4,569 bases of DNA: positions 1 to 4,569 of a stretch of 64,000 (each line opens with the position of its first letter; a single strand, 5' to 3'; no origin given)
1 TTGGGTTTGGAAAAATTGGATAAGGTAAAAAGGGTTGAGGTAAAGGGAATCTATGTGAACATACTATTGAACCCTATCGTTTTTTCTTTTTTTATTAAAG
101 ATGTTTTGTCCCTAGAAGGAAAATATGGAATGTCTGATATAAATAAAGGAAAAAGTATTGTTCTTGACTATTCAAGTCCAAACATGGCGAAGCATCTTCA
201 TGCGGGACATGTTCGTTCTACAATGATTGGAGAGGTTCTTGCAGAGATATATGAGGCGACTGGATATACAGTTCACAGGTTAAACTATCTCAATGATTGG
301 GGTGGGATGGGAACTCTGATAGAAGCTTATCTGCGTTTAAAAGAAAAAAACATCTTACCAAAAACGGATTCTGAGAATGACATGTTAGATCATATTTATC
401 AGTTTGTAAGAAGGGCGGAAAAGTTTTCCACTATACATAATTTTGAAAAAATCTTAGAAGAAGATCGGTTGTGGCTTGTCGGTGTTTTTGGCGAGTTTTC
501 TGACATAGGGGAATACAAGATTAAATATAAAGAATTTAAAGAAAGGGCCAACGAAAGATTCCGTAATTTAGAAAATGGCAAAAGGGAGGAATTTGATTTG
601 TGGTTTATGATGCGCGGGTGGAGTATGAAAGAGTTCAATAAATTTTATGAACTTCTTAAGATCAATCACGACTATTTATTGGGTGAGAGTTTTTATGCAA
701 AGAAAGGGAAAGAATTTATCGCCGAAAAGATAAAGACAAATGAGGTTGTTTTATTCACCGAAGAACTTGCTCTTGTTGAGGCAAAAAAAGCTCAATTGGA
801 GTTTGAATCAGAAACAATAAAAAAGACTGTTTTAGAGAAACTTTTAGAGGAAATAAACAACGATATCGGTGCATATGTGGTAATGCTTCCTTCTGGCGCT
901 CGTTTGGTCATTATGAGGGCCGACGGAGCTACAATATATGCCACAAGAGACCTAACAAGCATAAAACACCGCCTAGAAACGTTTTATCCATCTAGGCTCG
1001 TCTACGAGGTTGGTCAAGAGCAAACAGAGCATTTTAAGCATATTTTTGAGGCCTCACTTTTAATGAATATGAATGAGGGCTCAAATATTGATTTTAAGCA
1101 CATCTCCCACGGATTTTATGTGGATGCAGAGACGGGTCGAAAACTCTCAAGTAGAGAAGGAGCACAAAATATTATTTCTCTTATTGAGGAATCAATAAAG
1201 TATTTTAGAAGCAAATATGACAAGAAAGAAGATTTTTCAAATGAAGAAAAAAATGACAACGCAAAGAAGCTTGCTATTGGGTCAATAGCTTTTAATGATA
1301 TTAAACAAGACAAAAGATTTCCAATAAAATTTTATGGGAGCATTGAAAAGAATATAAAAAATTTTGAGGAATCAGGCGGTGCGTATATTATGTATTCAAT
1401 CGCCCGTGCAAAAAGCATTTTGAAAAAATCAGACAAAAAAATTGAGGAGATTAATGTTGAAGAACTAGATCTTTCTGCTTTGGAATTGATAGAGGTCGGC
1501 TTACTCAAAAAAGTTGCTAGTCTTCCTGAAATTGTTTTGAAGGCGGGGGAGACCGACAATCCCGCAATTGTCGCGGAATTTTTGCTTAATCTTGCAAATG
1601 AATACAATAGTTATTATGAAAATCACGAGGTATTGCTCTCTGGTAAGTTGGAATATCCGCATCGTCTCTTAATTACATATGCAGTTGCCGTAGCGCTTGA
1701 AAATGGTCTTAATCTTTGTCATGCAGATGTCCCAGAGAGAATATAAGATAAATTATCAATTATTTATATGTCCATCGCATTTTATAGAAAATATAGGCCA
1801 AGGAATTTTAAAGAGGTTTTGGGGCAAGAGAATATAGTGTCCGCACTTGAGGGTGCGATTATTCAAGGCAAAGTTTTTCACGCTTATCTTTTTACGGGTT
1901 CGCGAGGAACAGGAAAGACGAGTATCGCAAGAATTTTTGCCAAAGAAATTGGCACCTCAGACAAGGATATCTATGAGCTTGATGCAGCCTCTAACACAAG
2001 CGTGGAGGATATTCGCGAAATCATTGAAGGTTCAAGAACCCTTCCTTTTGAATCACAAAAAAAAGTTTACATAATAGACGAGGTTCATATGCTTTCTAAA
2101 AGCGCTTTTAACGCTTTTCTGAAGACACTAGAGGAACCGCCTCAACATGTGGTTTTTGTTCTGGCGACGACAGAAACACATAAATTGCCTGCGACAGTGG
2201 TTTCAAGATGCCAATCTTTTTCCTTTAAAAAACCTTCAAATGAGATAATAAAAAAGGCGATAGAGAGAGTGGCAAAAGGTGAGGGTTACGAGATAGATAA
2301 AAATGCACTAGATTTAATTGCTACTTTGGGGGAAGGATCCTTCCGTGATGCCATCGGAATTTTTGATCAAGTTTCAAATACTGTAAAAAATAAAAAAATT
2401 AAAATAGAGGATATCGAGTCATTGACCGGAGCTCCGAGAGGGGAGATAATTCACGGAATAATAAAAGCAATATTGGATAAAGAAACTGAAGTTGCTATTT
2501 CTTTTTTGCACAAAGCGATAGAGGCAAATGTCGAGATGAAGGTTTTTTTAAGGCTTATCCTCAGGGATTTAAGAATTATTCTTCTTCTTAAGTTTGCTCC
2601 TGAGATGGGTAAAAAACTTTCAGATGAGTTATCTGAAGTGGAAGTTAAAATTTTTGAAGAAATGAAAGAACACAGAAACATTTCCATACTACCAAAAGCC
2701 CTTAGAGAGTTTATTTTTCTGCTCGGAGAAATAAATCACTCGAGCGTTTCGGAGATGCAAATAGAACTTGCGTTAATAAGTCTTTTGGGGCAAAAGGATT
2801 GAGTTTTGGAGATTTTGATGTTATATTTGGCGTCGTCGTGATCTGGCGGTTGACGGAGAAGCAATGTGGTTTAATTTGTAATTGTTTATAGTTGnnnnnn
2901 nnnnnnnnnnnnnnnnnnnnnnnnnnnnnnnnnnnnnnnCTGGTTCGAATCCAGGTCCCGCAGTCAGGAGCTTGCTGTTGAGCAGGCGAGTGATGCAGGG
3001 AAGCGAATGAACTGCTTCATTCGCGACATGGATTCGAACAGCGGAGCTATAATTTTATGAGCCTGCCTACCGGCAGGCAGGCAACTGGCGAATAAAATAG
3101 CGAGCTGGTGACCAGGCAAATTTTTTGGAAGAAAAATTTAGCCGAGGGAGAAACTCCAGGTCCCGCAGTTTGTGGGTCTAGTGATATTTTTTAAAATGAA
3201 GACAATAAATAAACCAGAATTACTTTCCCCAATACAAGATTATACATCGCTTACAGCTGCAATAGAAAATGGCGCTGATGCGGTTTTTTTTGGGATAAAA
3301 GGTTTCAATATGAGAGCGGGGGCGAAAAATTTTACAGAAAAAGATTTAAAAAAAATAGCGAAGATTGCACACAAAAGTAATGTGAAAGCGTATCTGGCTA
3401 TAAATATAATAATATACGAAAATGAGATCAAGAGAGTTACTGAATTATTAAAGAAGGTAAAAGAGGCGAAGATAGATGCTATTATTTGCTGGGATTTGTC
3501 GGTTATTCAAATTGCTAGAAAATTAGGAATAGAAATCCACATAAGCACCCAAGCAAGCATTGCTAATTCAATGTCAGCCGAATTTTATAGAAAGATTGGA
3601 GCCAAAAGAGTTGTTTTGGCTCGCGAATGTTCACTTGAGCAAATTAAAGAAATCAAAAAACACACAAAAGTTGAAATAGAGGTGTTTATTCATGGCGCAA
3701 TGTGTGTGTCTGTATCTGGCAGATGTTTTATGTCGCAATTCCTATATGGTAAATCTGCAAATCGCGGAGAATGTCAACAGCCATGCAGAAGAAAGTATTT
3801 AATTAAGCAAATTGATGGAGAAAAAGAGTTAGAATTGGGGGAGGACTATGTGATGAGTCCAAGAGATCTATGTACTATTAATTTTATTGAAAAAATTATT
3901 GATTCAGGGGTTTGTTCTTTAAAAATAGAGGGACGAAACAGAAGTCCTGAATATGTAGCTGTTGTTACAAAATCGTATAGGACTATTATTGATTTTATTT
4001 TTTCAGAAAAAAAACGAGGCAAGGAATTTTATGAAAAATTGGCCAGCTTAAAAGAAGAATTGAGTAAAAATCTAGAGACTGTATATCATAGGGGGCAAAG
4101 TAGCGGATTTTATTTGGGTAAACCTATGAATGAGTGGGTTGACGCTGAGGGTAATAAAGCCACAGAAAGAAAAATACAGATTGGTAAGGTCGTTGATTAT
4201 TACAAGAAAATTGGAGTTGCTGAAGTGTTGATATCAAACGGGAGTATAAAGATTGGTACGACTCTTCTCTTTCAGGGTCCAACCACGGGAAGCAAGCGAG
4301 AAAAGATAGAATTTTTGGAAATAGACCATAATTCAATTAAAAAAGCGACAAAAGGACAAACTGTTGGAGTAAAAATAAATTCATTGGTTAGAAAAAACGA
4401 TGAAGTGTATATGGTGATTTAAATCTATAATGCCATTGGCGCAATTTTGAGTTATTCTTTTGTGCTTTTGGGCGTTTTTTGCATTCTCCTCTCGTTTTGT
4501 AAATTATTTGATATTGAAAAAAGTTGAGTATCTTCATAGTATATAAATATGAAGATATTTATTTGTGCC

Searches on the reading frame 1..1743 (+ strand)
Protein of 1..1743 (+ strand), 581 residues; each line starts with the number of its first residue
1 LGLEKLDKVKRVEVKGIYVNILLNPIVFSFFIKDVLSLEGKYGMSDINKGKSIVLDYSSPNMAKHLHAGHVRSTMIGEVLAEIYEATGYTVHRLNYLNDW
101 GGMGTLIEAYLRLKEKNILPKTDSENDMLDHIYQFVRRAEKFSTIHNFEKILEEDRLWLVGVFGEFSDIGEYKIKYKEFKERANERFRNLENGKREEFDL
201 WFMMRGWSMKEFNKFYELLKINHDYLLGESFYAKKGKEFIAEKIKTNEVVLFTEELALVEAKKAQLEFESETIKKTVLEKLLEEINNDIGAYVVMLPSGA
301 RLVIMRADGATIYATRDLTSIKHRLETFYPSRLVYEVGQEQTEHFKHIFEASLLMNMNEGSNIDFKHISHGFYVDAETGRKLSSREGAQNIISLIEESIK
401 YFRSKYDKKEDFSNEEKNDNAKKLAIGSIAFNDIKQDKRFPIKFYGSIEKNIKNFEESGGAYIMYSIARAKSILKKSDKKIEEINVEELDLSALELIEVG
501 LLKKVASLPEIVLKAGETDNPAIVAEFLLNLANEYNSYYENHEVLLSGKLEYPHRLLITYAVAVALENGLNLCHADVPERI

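Call 57: search_protein_families(library=padloc, alignment_id=A4, max_evalue=1e-8)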
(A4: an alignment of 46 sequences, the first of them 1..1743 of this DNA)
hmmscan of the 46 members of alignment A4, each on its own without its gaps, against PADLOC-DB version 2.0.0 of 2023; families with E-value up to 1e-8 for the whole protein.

A. member 1, window:1-1743:+ (581 aa): 0 families

B. families by the number of members that match (of 46 scanned): 12 families
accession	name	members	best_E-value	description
PDLC04135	mad3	2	3.9e-34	mads_3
PDLC02203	MzaA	1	1.2e-59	-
PDLC03767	RT_UG29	1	9e-54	DRT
PDLC03800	RTasDnaG-like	1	2e-41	DRT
PDLC01734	typeIV_RecD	1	5.4e-19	RecD_0_IVD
PDLC01148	RecD_like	1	6.3e-19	RecD/Tra ATPase fused to N-terminal HHH domain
PDLC05064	PDC-S68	1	1.2e-16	-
PDLC05065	PDC-S68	1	5.7e-15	-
PDLC04475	PDC-M16A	1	1.4e-12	-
PDLC01991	CARF_m8--CARF_LolE_TM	1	2.2e-11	-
PDLC04476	PDC-M16A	1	2.9e-11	-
PDLC05066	PDC-S68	1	1.1e-09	-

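Call 58: search_protein_families(library=ncbifam, alignment_id=A4, max_evalue=1e-30)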
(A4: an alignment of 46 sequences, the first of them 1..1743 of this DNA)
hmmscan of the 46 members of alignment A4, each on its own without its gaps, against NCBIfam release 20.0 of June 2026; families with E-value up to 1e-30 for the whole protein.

A. member 1, window:1-1743:+ (581 aa): 3 families
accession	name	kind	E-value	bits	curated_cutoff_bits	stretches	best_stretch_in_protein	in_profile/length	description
TIGR00456.1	argS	equivalog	1.4e-78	264.7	261.65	2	264-581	253-569/569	arginine--tRNA ligase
NF002446.0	PRK01611.3-3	equivalog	4e-51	174.1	399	1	291-578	353-633/636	arginine--tRNA ligase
NF002447.0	PRK01611.3-4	equivalog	1.4e-45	155.9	460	1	326-580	354-612/613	arginine--tRNA ligase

B. families by the number of members that match (of 46 scanned): 212 families (the first 25 are shown)
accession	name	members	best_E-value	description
NF007172.0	PRK09603.1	2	0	DNA-directed RNA polymerase subunit beta/beta'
NF011417.0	PRK14844.1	2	0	DNA-directed RNA polymerase subunit beta/beta'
NF003037.0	PRK03932.1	2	1.9e-204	asparagine--tRNA ligase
NF001750.0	PRK00476.1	2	8.8e-196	aspartate--tRNA ligase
TIGR00457.1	asnS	2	5.9e-193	asparagine--tRNA ligase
TIGR00459.1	aspS_bact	2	2.5e-178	aspartate--tRNA ligase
NF003483.0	PRK05159.1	2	6e-79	aspartate--tRNA(Asn) ligase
NF007826.0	PRK10535.1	2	1.3e-74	macrolide ABC transporter ATP-binding protein/permease MacB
TIGR02204.1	MsbA_rel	2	2.2e-73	ABC transporter, permease/ATP-binding protein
TIGR02203.1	MsbA_lipidA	2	1.3e-71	lipid A export permease/ATP-binding protein MsbA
TIGR00958.1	3a01208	2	2.5e-68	antigen peptide transporter 2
TIGR01846.1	type_I_sec_HlyB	2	4.5e-64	type I secretion system permease/ATPase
TIGR00458.1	aspS_nondisc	2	9.2e-62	aspartate--tRNA(Asn) ligase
TIGR03375.1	type_I_sec_LssB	2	7e-59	type I secretion system permease/ATPase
TIGR02857.1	CydD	2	1e-51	thiol reductant ABC exporter subunit CydD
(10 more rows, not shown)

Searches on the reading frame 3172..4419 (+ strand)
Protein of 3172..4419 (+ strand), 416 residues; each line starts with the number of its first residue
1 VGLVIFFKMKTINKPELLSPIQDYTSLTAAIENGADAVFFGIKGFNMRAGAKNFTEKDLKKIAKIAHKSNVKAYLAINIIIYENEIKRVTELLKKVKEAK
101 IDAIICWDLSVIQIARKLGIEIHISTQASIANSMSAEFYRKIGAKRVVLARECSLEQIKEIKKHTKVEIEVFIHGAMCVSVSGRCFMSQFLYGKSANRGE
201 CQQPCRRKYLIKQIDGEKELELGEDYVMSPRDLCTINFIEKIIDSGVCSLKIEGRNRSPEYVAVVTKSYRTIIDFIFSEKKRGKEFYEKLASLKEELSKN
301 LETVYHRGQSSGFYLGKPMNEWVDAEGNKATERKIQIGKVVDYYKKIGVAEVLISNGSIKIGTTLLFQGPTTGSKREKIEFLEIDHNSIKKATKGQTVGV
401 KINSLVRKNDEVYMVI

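Call 76: search_protein_families(library=pfam, proteins=[window:3172-4419:+], max_evalue=0.00001)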
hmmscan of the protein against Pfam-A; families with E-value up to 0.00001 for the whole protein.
window:3172-4419:+ (416 aa): 1 family
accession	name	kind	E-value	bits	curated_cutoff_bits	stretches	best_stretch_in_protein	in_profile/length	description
PF01136.24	Peptidase_U32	-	3.7e-81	272.3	22.4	1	87-318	2-231/233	Peptidase family U32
